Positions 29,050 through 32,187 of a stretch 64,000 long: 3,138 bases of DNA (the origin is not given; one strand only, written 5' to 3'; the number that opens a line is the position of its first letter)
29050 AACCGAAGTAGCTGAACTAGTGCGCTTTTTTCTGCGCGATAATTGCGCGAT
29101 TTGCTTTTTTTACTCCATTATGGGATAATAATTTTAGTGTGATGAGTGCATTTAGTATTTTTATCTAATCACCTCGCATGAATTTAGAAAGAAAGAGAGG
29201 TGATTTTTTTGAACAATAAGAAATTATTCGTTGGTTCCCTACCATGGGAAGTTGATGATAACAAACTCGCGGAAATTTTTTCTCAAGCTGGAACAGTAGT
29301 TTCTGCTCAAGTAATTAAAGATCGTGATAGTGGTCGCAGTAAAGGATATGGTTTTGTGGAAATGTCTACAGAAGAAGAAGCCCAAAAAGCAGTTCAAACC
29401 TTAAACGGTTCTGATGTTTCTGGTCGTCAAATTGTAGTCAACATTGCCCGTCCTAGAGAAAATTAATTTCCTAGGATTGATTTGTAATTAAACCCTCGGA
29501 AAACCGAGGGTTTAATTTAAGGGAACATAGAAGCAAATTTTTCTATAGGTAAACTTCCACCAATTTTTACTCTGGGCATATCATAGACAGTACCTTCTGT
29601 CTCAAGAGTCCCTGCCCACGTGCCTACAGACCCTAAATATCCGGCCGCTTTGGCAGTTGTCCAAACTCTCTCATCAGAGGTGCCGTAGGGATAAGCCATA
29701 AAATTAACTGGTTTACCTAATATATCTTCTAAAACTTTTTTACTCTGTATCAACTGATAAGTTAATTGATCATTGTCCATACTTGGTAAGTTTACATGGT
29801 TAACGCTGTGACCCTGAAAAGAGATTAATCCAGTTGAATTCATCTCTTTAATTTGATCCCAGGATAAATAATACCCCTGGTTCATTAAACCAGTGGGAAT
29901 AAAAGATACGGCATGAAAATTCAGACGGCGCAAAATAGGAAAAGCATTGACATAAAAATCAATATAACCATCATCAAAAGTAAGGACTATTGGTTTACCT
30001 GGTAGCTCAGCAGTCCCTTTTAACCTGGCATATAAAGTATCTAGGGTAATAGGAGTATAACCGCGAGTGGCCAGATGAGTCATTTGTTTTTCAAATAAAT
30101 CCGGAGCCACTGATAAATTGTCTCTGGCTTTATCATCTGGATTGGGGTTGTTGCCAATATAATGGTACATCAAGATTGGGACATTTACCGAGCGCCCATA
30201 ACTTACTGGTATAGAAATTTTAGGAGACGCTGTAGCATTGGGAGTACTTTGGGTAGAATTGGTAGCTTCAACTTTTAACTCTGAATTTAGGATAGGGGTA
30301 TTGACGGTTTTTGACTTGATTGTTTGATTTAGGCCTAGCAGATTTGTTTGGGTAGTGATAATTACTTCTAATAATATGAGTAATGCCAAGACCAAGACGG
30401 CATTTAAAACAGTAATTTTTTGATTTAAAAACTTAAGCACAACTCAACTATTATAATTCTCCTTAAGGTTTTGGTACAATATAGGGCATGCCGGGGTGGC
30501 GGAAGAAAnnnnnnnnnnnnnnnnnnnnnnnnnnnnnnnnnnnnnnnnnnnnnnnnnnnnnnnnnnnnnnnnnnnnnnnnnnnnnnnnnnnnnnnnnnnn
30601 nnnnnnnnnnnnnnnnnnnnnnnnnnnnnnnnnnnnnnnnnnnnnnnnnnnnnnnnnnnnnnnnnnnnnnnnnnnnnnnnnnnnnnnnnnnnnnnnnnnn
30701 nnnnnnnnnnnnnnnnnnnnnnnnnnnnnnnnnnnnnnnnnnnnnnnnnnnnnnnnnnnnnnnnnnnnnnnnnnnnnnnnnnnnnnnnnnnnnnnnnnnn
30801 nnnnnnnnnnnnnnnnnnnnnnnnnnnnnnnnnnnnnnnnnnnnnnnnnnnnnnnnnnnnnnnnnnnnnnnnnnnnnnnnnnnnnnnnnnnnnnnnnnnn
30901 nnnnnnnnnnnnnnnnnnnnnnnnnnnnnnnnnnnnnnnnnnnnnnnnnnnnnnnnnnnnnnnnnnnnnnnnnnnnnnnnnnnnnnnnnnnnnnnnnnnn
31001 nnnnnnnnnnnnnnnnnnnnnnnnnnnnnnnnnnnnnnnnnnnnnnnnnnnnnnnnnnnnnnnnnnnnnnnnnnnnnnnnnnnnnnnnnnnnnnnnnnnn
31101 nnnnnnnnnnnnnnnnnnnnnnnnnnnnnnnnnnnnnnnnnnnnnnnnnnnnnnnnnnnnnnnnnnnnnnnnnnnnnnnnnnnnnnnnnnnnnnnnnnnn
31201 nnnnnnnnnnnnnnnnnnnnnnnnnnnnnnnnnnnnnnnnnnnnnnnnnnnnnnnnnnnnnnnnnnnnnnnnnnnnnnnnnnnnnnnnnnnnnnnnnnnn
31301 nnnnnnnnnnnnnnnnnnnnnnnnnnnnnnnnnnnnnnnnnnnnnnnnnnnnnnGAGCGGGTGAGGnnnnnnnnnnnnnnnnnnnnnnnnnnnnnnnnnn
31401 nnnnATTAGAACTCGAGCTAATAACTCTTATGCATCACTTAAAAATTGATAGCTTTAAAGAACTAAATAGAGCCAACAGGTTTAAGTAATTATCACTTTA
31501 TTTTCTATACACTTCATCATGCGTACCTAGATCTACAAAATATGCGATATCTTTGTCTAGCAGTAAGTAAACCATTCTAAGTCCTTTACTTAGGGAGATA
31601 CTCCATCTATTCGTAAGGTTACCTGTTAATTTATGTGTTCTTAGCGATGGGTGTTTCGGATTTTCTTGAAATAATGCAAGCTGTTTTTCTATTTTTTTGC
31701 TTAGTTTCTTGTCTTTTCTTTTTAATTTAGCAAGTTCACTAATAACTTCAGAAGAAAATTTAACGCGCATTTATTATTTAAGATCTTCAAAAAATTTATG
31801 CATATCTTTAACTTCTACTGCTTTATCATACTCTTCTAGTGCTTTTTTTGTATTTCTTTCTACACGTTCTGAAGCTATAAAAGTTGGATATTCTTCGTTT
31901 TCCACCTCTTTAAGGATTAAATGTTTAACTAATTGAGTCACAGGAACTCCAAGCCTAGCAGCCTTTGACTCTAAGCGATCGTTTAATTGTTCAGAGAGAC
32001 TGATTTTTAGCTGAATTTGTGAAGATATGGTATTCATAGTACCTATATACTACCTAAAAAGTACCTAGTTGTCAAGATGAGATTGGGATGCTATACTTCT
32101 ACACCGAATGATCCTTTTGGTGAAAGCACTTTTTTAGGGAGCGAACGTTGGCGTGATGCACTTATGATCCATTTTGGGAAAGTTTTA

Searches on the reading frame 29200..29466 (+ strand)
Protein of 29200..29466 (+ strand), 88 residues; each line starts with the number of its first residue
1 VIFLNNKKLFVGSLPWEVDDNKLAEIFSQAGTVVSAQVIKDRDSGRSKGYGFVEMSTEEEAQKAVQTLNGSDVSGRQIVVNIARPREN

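Call 6: search_protein_families(library=pfam, proteins=[window:29200-29466:+], max_evalue=0.01)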
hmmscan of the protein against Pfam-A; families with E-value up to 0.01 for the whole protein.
window:29200-29466:+ (88 aa): 3 families
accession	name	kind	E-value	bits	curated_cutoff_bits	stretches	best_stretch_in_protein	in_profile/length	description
PF00076.28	RRM_1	-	1.7e-23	82.7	20.7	1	9-78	1-69/70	RNA recognition motif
PF16367.11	RRM_7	-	4.4e-05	23.8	27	1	7-66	2-67/94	RNA recognition motif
PF13893.12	RRM_5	-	0.0012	19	27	1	18-83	39-99/125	RNA recognition motif. (a.k.a. RRM, RBD, or RNP domain)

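Call 9: find_encoding_contigs(protein=window:29200-29466:+, flank=6000, max_places=10)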
Protein window:29200-29466:+ (88 aa): no gene with exactly this product is on record in the collection.

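Call 36: search_protein_families(library=ncbifam, proteins=[window:29209-29466:+], max_evalue=0.01)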
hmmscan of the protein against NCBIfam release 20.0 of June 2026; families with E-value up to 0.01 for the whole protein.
window:29209-29466:+ (85 aa): 9 families
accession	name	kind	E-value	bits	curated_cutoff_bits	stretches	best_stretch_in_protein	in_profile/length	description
NF058537.1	Rbp_regulator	equivalog_domain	1.1e-29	102.5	100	1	6-83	2-79/79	RNA-binding regulator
TIGR01622.1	SF-CC1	subfamily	8.5e-20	71.2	231.65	1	3-80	219-296/500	splicing factor, CC1-like family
TIGR01628.1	PABP-1234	subfamily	5.5e-19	68.8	497.1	1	5-84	287-365/595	polyadenylate binding protein, human types 1, 2, 3, 4 family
TIGR01642.1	U2AF_lg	subfamily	7.5e-16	57.7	310.3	1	3-80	296-373/510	U2 snRNP auxilliary factor, large subunit, splicing factor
TIGR01661.1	ELAV_HUD_SF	subfamily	4.6e-15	56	279.1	1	6-78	272-343/351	ELAV/HuD family splicing factor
TIGR01659.1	sex-lethal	subfamily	3.6e-13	49.9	486.2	1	2-82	106-186/346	sex-lethal family splicing factor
TIGR01648.1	hnRNP-R-Q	subfamily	1.4e-08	34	317.85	1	5-76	60-131/577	hnRNP-R, Q splicing factor family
TIGR01645.1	half-pint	subfamily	3.7e-07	29.3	443.95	1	8-82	110-181/607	poly-U binding splicing factor, half-pint family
TIGR01649.1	hnRNP-L_PTB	subfamily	0.00059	18.9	287.4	1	15-79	311-370/493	hnRNP-L/PTB/hephaestus splicing factor family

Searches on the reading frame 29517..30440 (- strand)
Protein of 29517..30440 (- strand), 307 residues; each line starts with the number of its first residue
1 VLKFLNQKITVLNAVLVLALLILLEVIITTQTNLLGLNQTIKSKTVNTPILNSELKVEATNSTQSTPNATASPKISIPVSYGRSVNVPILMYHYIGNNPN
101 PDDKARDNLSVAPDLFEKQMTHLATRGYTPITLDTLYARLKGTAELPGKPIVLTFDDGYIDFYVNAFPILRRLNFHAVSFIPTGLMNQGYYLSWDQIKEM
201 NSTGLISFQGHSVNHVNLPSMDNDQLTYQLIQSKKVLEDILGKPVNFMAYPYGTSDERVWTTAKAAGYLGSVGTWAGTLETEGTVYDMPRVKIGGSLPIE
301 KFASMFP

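Call 6: search_protein_families(library=pfam, proteins=[window:29517-30440:-], max_evalue=0.01)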
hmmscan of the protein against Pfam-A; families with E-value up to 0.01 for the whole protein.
window:29517-30440:- (307 aa): 1 family
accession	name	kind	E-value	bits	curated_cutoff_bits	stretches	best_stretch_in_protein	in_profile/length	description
PF01522.26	Polysacc_deac_1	-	9.5e-27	93.9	23.1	1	146-268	4-121/124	Polysaccharide deacetylase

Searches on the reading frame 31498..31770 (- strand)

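Call 6: search_protein_families(library=pfam, proteins=[window:31498-31770:-], max_evalue=0.01)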
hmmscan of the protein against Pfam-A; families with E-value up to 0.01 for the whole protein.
window:31498-31770:- (90 aa): 3 families
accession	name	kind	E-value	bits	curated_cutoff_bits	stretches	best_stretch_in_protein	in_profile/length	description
PF15738.11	YafQ_toxin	-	2.7e-06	28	30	1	3-87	3-86/88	Bacterial toxin of type II toxin-antitoxin system, YafQ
PF06769.20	YoeB_toxin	-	1.4e-05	25.5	27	1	5-76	1-72/80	YoeB-like toxin of bacterial type II toxin-antitoxin system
PF05016.21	ParE_toxin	-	4.8e-05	24.3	23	1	3-88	1-89/89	ParE toxin of type II toxin-antitoxin system, parDE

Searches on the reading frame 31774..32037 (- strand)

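Call 6: search_protein_families(library=pfam, proteins=[window:31774-32037:-], max_evalue=0.01)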
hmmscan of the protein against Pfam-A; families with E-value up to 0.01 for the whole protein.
window:31774-32037:- (87 aa): 2 families
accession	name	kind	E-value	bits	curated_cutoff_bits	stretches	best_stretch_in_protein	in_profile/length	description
PF01402.27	RHH_1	-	0.00038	20.7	20.5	1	10-46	2-38/39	Ribbon-helix-helix protein, copG family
PF07878.17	RHH_5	-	0.00038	20.6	26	1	11-47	5-41/43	CopG-like RHH_1 or ribbon-helix-helix domain, RHH_5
